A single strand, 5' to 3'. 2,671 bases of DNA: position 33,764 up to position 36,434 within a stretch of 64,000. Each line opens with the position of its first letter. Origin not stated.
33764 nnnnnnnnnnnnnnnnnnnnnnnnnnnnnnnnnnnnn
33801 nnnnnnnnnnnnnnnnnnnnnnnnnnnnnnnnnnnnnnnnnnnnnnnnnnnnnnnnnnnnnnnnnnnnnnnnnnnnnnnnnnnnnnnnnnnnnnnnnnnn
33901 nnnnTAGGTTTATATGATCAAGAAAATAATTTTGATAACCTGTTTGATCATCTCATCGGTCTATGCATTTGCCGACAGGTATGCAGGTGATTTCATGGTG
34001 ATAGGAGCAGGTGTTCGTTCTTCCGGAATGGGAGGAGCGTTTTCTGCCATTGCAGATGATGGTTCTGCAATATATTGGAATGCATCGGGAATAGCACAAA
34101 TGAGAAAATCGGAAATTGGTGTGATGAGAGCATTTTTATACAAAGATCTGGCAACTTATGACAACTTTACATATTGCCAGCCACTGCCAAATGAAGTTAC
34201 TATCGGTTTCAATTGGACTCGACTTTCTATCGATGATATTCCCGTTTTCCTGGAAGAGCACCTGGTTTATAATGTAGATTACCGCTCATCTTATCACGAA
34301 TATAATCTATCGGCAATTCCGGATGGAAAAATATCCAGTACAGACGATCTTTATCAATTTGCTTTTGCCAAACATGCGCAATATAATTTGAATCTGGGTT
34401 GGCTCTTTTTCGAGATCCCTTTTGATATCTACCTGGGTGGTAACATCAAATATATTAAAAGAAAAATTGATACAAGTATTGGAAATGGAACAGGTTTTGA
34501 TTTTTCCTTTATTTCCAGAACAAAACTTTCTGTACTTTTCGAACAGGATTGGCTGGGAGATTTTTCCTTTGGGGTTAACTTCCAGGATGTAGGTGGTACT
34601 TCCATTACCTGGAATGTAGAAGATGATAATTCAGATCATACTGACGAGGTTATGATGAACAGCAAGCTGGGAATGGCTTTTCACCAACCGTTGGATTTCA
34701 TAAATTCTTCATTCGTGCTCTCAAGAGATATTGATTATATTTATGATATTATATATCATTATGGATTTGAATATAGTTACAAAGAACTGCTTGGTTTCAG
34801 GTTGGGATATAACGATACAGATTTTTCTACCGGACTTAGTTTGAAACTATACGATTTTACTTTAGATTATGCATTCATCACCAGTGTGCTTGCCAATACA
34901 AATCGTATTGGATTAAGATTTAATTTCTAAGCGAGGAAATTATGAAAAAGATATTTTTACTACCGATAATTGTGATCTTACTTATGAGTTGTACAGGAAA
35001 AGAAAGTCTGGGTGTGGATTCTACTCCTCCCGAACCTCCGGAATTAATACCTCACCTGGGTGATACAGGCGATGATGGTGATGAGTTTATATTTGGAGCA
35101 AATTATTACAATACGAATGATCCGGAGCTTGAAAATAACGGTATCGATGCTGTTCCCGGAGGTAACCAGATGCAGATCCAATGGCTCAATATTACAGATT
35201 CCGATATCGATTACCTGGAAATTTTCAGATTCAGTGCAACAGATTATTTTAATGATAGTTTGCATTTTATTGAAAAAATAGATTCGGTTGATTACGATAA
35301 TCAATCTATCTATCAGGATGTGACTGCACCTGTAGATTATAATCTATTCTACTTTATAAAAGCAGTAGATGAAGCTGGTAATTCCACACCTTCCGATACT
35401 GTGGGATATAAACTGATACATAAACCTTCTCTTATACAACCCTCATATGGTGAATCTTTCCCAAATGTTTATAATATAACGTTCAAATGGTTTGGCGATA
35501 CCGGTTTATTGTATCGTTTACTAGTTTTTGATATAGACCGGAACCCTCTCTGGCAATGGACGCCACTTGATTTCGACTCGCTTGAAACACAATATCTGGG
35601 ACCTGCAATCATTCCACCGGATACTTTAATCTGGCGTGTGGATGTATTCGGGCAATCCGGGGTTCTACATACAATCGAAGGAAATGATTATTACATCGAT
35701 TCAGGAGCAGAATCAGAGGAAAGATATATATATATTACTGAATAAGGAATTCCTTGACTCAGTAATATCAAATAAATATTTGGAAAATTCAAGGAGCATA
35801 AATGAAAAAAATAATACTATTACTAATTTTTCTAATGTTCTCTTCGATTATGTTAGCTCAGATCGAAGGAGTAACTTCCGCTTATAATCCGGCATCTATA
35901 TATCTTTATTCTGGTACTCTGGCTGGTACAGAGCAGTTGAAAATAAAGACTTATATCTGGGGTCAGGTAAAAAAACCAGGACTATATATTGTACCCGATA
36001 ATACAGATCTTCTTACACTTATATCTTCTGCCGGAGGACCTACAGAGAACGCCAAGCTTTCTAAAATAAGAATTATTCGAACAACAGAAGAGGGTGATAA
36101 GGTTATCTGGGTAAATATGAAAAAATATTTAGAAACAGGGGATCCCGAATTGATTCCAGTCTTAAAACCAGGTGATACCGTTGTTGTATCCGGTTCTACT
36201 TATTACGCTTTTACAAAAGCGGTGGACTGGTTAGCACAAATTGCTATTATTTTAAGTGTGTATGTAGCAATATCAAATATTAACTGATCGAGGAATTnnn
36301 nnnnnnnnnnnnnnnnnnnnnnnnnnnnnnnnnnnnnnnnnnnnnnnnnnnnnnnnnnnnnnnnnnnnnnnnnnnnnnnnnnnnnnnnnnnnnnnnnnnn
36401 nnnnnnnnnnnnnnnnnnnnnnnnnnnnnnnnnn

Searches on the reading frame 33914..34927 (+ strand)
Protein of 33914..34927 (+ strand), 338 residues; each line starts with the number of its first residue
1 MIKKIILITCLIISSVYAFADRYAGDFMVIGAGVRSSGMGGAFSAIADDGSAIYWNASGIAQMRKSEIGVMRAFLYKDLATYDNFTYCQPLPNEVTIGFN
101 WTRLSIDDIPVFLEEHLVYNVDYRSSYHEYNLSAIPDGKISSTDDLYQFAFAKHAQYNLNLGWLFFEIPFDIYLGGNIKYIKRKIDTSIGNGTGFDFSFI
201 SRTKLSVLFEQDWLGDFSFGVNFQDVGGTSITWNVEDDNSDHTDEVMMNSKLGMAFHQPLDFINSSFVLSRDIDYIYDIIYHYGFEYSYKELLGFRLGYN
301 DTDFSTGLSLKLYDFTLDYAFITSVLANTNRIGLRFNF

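Call 25: list_cluster_members(proteins=[window:33914-34927:+, window:34942-35742:+, window:36298-38577:+, window:46073-47392:+, window:58521-60680:+, window:60704-61642:+, window:9724-16866:-, window:2389-5397:+, window:28898-33904:+, window:23771-24547:-])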
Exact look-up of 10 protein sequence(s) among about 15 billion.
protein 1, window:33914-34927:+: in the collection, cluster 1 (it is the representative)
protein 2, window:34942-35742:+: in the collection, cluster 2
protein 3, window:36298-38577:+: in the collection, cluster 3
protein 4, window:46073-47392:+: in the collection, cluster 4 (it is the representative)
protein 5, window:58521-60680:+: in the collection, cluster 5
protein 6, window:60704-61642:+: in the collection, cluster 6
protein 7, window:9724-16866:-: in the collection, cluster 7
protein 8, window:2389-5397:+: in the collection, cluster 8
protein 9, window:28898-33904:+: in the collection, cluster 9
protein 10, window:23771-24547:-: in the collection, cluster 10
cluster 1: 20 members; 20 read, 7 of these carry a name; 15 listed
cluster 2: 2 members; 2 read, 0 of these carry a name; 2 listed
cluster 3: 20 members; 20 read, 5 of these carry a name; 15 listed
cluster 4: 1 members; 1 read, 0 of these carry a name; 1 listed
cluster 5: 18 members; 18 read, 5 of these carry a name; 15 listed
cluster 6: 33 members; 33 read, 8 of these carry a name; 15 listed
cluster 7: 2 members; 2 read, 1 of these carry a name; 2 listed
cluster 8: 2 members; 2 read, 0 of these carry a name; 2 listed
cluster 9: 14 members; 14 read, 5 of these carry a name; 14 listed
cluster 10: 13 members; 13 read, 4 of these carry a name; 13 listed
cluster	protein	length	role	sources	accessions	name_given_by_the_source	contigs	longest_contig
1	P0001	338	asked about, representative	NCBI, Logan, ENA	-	-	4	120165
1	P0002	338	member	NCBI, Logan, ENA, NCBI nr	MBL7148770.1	MAG: hypothetical protein ISS80_01725 [Candidatus Cloacimonetes bacterium] | hypothetical protein [Candidatus Cloacimonadota bacterium]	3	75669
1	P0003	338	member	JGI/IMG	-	hypothetical protein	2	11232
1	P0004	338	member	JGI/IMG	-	hypothetical protein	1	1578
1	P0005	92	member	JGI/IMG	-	hypothetical protein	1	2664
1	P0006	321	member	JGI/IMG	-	hypothetical protein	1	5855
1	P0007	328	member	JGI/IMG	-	hypothetical protein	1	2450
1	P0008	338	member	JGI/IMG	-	hypothetical protein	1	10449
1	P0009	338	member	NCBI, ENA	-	-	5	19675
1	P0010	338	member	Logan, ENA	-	-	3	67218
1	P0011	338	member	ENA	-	-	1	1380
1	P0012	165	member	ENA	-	-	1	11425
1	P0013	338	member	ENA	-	-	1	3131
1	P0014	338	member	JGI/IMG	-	-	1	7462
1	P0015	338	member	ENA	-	-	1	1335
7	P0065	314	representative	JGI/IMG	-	hypothetical protein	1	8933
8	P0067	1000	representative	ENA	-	-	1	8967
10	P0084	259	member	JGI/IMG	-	hypothetical protein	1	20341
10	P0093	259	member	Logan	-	-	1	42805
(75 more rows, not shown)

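Call 29: find_encoding_contigs(protein=P0065, flank=10000, max_places=10)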
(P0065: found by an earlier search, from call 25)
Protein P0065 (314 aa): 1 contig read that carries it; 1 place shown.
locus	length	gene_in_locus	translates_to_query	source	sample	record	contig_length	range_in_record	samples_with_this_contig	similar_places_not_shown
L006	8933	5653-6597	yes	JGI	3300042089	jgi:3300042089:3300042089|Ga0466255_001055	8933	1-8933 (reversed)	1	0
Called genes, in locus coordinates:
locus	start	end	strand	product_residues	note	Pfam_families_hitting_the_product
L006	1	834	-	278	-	?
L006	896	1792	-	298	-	PF13385:Laminin_G_3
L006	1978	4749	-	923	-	PF02415:Chlam_PMP (faint), PF13229:Beta_helix (weak)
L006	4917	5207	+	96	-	-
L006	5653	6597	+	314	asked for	PF00082:Peptidase_S8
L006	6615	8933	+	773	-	?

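Call 37: find_encoding_contigs(protein=P0093, flank=10000, max_places=5)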
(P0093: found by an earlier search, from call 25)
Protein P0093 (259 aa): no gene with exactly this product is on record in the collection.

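Call 38: find_encoding_contigs(protein=P0084, flank=10000, max_places=5)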
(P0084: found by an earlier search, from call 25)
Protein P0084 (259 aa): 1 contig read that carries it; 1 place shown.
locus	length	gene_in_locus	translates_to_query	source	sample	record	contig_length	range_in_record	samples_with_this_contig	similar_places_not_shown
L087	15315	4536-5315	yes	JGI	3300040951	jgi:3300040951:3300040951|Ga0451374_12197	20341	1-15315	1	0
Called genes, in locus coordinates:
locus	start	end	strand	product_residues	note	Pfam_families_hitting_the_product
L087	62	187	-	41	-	-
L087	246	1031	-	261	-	PF13275:S4_2 (weak), PF02464:CinA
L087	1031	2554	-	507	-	PF00587:tRNA-synt_2b, PF03129:HGTP_anticodon, PF09180:ProRS-C_1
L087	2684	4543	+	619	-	PF01134:GIDA, PF12831:FAD_oxidored (weak), PF21680:GIDA_C_1st, PF13932:SAM_GIDA_C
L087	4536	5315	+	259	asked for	-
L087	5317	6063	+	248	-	PF02348:CTP_transf_3, PF12804:NTP_transf_3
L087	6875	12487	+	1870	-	PF08126:Propeptide_C25, PF01364:Peptidase_C25, PF03785:Peptidase_C25_C (weak)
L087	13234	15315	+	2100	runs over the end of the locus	PF00082:Peptidase_S8, PF07705:CARDB (faint)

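Call 39: find_encoding_contigs(protein=P0067, flank=10000, max_places=5)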
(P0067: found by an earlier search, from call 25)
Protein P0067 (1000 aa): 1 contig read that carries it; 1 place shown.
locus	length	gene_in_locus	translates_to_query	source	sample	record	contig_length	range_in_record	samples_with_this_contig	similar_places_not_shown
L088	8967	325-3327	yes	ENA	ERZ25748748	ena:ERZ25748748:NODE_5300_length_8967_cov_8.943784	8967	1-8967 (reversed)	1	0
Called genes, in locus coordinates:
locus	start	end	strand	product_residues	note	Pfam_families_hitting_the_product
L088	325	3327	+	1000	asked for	-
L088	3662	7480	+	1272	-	PF00211:Guanylate_cyc, PF13191:AAA_16, PF00515:TPR_1 (faint), PF07719:TPR_2 (faint), PF13181:TPR_8 (faint), PF13176:TPR_7 (faint), PF17874:TPR_MalT (weak), PF13424:TPR_12, +1 more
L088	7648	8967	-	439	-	?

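Call 99: search_protein_families(library=pfam, proteins=[window:33914-34927:+], max_evalue=0.0001)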
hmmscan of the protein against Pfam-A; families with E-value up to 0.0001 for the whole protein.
window:33914-34927:+ (338 aa): 0 families

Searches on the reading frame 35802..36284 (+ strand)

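Call 99: search_protein_families(library=pfam, proteins=[window:35802-36284:+], max_evalue=0.0001)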
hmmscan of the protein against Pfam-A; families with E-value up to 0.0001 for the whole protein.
window:35802-36284:+ (161 aa): 2 families
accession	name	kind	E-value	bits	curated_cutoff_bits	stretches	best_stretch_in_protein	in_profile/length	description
PF10531.15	SLBB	-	6.4e-12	45.6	27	1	50-104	2-54/55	SLBB domain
PF22461.2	SLBB_2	-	2.4e-08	34.4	27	1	49-129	2-79/79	SLBB domain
